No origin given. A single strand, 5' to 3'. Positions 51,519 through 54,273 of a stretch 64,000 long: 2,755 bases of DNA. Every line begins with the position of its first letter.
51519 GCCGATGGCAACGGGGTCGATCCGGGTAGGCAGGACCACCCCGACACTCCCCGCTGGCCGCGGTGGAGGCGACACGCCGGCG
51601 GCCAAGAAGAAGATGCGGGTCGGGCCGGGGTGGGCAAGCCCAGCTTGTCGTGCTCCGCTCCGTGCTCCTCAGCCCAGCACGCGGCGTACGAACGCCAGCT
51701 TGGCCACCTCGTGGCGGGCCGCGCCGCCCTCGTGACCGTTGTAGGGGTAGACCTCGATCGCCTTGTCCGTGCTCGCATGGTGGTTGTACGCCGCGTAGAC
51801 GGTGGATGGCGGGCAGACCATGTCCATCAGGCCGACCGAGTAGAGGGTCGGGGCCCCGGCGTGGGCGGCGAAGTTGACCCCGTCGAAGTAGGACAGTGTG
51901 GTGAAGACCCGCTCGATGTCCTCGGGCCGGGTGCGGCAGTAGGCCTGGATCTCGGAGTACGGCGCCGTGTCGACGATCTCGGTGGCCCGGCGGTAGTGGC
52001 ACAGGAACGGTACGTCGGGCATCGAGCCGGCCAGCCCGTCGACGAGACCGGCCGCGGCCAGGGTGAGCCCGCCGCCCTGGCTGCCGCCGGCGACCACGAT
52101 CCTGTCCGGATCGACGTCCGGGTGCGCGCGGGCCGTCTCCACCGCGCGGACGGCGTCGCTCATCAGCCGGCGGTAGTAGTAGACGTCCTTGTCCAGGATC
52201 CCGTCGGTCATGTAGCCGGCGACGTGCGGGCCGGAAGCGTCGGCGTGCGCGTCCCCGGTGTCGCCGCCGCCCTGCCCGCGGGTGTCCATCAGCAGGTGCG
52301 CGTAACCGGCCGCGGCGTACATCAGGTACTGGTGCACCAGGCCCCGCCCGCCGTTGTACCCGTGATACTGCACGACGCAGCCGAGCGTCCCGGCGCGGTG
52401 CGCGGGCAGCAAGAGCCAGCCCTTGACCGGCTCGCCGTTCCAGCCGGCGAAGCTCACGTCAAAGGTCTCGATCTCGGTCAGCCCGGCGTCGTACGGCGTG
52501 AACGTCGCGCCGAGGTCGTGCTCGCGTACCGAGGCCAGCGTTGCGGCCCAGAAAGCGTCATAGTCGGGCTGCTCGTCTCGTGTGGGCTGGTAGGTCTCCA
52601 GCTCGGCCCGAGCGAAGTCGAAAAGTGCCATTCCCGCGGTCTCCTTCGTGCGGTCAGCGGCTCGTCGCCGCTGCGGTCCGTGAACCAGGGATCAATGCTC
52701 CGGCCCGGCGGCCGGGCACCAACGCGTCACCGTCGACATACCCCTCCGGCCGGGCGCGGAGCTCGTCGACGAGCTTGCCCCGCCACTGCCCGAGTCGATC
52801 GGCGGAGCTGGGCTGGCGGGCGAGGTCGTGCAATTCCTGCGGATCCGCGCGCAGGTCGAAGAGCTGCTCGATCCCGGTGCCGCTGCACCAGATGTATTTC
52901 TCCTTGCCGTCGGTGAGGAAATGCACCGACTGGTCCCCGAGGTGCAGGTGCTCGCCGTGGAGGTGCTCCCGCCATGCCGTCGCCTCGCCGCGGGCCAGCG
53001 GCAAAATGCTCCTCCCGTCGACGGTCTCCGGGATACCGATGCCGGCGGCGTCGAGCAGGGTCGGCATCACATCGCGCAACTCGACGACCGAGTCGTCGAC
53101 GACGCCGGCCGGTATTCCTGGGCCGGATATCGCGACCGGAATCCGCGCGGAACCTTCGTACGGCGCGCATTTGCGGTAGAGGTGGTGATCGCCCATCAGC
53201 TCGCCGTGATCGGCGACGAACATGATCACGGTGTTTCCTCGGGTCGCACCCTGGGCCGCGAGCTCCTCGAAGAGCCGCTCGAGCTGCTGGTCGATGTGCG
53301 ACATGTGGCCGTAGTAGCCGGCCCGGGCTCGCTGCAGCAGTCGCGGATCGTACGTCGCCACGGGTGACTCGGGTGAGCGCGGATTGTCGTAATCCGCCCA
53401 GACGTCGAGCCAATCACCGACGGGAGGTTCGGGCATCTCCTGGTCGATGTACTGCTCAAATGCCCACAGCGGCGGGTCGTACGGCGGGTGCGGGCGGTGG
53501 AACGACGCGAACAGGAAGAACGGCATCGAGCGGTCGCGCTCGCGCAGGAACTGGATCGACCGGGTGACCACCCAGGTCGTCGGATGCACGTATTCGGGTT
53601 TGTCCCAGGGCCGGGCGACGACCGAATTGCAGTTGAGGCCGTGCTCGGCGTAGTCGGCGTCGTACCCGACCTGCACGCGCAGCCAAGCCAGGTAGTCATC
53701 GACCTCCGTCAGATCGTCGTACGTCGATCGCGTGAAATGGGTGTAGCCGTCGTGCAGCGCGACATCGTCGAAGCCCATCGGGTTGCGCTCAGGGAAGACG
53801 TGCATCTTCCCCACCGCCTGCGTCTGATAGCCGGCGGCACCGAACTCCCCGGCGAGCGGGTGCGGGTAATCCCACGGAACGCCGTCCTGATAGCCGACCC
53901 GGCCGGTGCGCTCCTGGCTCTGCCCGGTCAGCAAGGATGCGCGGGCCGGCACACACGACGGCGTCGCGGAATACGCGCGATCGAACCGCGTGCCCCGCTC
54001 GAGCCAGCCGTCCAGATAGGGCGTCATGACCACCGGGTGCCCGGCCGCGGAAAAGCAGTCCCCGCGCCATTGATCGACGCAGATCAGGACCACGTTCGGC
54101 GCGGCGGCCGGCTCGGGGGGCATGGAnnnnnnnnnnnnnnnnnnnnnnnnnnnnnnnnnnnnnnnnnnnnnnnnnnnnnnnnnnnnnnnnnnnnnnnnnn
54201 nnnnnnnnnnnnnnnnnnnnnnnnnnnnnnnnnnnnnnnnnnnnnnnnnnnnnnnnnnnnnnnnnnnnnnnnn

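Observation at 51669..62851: Composite locus mixing xylA/xylB with sulfatases, two GH172 paralogues, an oxidoreductase/TIM-barrel pair and a CE7 esterase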

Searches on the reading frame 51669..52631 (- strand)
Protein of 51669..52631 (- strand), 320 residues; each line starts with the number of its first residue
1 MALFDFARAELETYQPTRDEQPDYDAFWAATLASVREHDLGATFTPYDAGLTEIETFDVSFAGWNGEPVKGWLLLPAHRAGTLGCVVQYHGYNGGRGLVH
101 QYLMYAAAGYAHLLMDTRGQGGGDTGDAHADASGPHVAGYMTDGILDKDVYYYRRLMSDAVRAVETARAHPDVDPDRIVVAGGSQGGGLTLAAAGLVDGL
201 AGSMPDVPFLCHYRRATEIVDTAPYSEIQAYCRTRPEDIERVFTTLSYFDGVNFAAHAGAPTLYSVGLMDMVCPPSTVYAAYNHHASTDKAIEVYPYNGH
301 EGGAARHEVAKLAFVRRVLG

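Call 4: search_protein_families(library=pfam, proteins=[window:51669-52631:-])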
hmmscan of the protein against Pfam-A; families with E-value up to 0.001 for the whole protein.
window:51669-52631:- (320 aa): 5 families
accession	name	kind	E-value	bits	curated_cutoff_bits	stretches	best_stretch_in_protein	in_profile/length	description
PF05448.18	AXE1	-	2.5e-105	352.2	21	1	1-315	1-318/321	Acetyl xylan esterase (AXE1)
PF00326.27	Peptidase_S9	-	2.9e-11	43.7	22.6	1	157-313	45-200/213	Prolyl oligopeptidase family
PF12146.15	Hydrolase_4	-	7.5e-06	25.9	27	0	255-301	187-233/239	Serine aminopeptidase, S33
PF07859.19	Abhydrolase_3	-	0.00013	22.3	25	1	157-213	49-108/210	alpha/beta hydrolase fold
PF00561.26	Abhydrolase_1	-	0.00074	19.7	25.8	0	89-196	6-89/245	alpha/beta hydrolase fold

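Call 5: search_protein_families(library=ncbifam, proteins=[window:51669-52631:-])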
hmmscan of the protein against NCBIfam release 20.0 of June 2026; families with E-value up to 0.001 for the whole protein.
window:51669-52631:- (320 aa): 1 family
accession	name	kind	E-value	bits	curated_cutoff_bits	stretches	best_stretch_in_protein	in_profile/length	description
NF047920.1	lactonase_UilS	equivalog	0.00015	21.6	400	0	158-195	80-117/285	UilS family quorum-quenching N-acyl-homoserine lactonase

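Call 87: search_solved_structures(query=window:51669-52631:-, max_evalue=1e-30)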
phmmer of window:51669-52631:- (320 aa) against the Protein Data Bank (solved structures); distinct sequences matched with E-value up to 1e-30: 15.
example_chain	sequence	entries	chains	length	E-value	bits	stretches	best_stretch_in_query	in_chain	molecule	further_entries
1vlq_A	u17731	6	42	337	6.3e-104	350.9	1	1-318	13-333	acetyl xylan esterase | Cephalosporin-C deacetylase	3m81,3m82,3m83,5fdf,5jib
5gma_A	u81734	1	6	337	8.3e-103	347.2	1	1-318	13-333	Cephalosporin-C deacetylase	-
5hfn_A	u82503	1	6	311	1.8e-94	319.8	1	142-318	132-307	Cephalosporin-C deacetylase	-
6agq_A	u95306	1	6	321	5.9e-70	239.3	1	5-316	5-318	acetyl xylan esterase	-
3fvr_A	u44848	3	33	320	2.1e-68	234.2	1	1-317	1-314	Acetyl xylan esterase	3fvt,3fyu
2xlb_A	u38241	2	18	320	2.7e-68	233.8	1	1-317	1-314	ACETYL XYLAN ESTERASE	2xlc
3fyt_A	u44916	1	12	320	5.8e-68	232.7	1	1-317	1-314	Acetyl xylan esterase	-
3fyu_B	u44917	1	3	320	8.6e-68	232.2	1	1-317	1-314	Acetyl xylan esterase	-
1l7a_A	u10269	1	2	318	3e-64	220.5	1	1-319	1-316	Cephalosporin C deacetylase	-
1ods_A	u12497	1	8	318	6.1e-64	219.5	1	1-317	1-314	CEPHALOSPORIN C DEACETYLASE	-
1odt_C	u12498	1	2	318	1.6e-63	218.1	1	1-317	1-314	CEPHALOSPORIN C DEACETYLASE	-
3fcy_A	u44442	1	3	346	3.2e-44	154.7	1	1-302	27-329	Xylan esterase 1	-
6fkx_B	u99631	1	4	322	5.7e-43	150.6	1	4-301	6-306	Acetyl xylan esterase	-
6fkx_A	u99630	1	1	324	5.8e-43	150.6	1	4-301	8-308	Acetyl xylan esterase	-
6fkx_C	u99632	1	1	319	6.1e-43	150.5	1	4-301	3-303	Acetyl xylan esterase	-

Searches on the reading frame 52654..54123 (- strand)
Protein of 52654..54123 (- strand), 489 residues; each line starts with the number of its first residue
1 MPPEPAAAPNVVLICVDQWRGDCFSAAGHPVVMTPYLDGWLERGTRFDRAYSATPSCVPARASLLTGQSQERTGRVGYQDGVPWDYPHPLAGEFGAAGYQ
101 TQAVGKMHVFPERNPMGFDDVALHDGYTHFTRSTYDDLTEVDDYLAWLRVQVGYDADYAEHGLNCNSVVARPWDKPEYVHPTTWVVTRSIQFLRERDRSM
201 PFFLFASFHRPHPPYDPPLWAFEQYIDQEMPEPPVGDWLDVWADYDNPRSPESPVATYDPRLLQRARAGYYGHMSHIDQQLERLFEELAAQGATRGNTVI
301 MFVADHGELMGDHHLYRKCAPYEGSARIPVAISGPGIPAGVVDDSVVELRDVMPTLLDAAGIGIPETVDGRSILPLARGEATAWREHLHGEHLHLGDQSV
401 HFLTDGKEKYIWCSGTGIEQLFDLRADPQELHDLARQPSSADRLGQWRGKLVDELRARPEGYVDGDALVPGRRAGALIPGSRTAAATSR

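Call 4: search_protein_families(library=pfam, proteins=[window:52654-54123:-])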
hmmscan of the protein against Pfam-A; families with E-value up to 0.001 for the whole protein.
window:52654-54123:- (489 aa): 3 families
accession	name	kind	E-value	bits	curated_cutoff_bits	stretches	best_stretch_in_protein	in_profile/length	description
PF00884.28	Sulfatase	-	5.3e-46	157.7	25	1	9-362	1-301/301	Sulfatase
PF16347.10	SGSH_C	-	4e-15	56.7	29.3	1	311-446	1-143/154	N-sulphoglucosamine sulphohydrolase, C-terminal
PF01663.27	Phosphodiest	-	7.2e-06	26.3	23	0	11-78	1-65/342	Type I phosphodiesterase / nucleotide pyrophosphatase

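Call 5: search_protein_families(library=ncbifam, proteins=[window:52654-54123:-])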
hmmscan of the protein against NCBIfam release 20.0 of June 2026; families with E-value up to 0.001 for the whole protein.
window:52654-54123:- (489 aa): 8 families
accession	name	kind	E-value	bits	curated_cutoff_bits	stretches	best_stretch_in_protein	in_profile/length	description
NF010322.0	PRK13759.1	equivalog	3.6e-191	635.9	481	1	8-475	6-477/486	arylsulfatase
NF052527.1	Mn_arylsulf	exception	3.7e-127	425.1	850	1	9-469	2-466/479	manganese-dependent arylsulfatase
NF045661.1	HdlasePehA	equivalog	9.5e-63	212.5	900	2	259-452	273-482/506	phosphoric/sulfuric ester hydrolase PehA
TIGR03417.1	chol_sulfatase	equivalog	3.1e-58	197.9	433.45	1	8-449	2-434/500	choline-sulfatase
NF038282.1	LapC_YejM_PbgA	exception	3.7e-05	22.2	825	1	268-358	412-498/584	LPS biosynthesis-modulating metalloenzyme YejM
NF053595.1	LptchSynLtaSGpos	equivalog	0.00016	20.4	970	1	269-366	429-532/626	lipoteichoic acid synthase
NF033862.2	polymyxin_MCR10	exception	0.00029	19.6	1250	1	270-323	416-468/539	MCR-10 family phosphoethanolamine--lipid A transferase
NF038075.1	fam_STM4013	hypoth_equivalog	0.00053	19.5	250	0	273-321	203-247/261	STM4013/SEN3800 family hydrolase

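Call 14: search_solved_structures(query=window:52654-54123:-, max_evalue=1e-20)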
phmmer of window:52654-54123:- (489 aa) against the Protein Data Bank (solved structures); distinct sequences matched with E-value up to 1e-20: 31.
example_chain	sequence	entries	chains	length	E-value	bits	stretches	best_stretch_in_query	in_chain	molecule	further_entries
9koq_A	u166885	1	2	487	1.7e-110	373.3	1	8-469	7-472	Sulfatase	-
7oz8_AAA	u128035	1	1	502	7.8e-93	315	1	8-471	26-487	Choline-sulfatase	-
6fny_A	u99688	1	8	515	1.8e-45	158.7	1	5-439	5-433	Choline-sulfatase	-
7pth_A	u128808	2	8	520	4.8e-44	154.1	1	8-439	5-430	Choline sulfatase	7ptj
6g5z_A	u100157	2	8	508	7.3e-44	153.4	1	9-439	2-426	Choline-sulfatase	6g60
2w8s_A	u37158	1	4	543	7.8e-40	140.1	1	4-444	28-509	PHOSPHONATE MONOESTER HYDROLASE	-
4uph_A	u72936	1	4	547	1.2e-39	139.5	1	7-451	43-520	SULFATASE (SULFURIC ESTER HYDROLASE) PROTEIN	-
2vqr_A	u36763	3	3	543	2.9e-39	138.3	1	5-445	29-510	PUTATIVE SULFATASE | Multifunctional alkaline phosphatase superfamily protein pRL90232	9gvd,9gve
4upi_A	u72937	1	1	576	4.8e-36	127.6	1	171-442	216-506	SULFATASE FAMILY PROTEIN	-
6hr5_A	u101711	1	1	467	1.6e-34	122.6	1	177-456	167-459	Alpha-L-rhamnosidase/sulfatase (GH78)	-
9s8y_A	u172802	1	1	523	3.6e-32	114.8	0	269-448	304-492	Sulfatase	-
7ebp_A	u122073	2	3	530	2.9e-31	111.9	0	269-448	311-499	Sulfatase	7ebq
6pt4_B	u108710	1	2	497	6.3e-31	110.8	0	198-455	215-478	exo-2S-iota carrageenan S1 sulfatase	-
4upl_A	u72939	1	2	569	9.4e-31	110.2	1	7-452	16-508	SULFATASE FAMILY PROTEIN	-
4upk_A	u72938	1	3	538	3.4e-30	108.3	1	7-390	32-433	PHOSPHONATE MONOESTER HYDROLASE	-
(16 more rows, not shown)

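Call 41: find_related_loci(query=window:52654-54123:-, collection=metagenome_contigs, flank=10000)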
Query window:52654-54123:- (489 aa) in metagenome_contigs; peptide patterns used: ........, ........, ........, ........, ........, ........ (x = any residue, [..] = any of these).
94 stretches matched a pattern; 46 encode a relative of the query (tblastn E <= 1e-3); 45 distinct loci.
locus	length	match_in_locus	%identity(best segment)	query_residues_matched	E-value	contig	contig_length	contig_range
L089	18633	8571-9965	72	6-479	0e+0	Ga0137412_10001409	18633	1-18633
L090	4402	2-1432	69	9-488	0e+0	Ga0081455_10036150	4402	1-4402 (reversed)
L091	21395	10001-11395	62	9-472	0e+0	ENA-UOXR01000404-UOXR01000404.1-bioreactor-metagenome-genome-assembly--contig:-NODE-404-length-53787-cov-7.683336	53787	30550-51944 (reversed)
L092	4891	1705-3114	59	6-472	0e+0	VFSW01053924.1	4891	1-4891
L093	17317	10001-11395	62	9-472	0e+0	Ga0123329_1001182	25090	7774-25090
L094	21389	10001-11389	60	9-472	0e+0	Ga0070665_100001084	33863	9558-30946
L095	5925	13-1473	58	6-486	4e-180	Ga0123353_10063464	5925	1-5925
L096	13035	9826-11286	58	6-486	2e-177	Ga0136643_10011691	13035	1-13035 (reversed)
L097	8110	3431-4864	57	9-484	2e-177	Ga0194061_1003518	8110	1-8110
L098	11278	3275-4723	54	9-489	4e-174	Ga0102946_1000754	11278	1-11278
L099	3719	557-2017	56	6-482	0e+0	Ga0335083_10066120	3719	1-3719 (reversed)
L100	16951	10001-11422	61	6-478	0e+0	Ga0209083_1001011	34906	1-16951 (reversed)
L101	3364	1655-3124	55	1-479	5e-169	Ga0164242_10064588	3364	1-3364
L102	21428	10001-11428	54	5-472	2e-159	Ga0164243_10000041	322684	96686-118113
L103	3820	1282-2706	54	9-474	6e-165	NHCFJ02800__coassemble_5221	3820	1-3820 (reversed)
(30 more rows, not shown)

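Call 45: search_protein_families(library=pfam, proteins=[L089:3578-4882:+, L089:4967-5947:-, L089:5964-6599:-, L089:6927-8486:+, L089:8568-9968:+, L089:9969-11108:+, L089:11303-12817:+, L089:12819-16238:-])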
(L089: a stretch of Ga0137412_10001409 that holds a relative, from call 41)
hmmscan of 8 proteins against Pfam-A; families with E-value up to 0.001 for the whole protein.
L089:3578-4882:+ (434 aa): 0 families

L089:4967-5947:- (326 aa): 3 families
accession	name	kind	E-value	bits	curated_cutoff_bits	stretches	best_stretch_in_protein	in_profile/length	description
PF12833.13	HTH_18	-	2.2e-19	70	33.6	1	243-321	1-79/80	Helix-turn-helix domain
PF01965.30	DJ-1_PfpI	-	1.1e-15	58.3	26.6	1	75-182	54-164/165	DJ-1/PfpI family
PF00165.29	HTH_AraC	-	2e-10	40.9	26.6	1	230-270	1-41/42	Bacterial regulatory helix-turn-helix proteins, AraC family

L089:5964-6599:- (211 aa): 0 families

L089:6927-8486:+ (519 aa): 3 families
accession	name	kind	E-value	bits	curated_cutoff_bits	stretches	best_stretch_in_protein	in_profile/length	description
PF07690.21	MFS_1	-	2.4e-56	191.6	33.4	1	27-419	1-346/347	Major Facilitator Superfamily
PF06609.19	TRI12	-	2.3e-15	56.5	23.2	1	43-457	65-494/599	Fungal trichothecene efflux pump (TRI12)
PF00083.30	Sugar_tr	-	4e-15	56.1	22.3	1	56-191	46-187/452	Sugar (and other) transporter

L089:8568-9968:+ (466 aa): 3 families
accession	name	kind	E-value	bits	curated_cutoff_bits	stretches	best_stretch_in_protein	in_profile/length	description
PF00884.28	Sulfatase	-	1.4e-49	169.5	25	1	5-352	1-300/301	Sulfatase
PF16347.10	SGSH_C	-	5.5e-08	33.5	29.3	1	303-425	1-133/154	N-sulphoglucosamine sulphohydrolase, C-terminal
PF01663.27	Phosphodiest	-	3.5e-07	30.6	23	0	8-74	2-65/342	Type I phosphodiesterase / nucleotide pyrophosphatase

L089:9969-11108:+ (379 aa): 7 families
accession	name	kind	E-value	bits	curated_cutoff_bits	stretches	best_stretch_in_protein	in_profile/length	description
PF01494.25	FAD_binding_3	-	1.9e-23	83.7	22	1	2-329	3-347/349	FAD binding domain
PF13450.12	NAD_binding_8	-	5.8e-08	33.4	21.9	1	5-38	1-34/68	NAD(P)-binding Rossmann-like domain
PF01266.30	DAO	-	5.5e-05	23.3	27.9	1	3-37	2-37/353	FAD dependent oxidoreductase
PF00890.30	FAD_binding_2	-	0.00032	20.5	20.4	1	3-37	2-36/414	FAD binding domain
PF07992.20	Pyr_redox_2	-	0.00038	20.4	26.1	0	3-42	3-42/291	Pyridine nucleotide-disulphide oxidoreductase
PF08491.16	SE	-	0.00089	18.8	20.1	0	256-341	122-208/276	Squalene epoxidase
PF00070.33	Pyr_redox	-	0.00093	20.1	22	0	3-36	2-35/82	Pyridine nucleotide-disulphide oxidoreductase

L089:11303-12817:+ (504 aa): 0 families

L089:12819-16238:- (1139 aa): 1 family
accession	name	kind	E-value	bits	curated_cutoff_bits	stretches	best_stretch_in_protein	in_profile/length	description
PF13385.13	Laminin_G_3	-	2.7e-27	96.2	27.6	1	975-1127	4-150/151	Concanavalin A-like lectin/glucanases superfamily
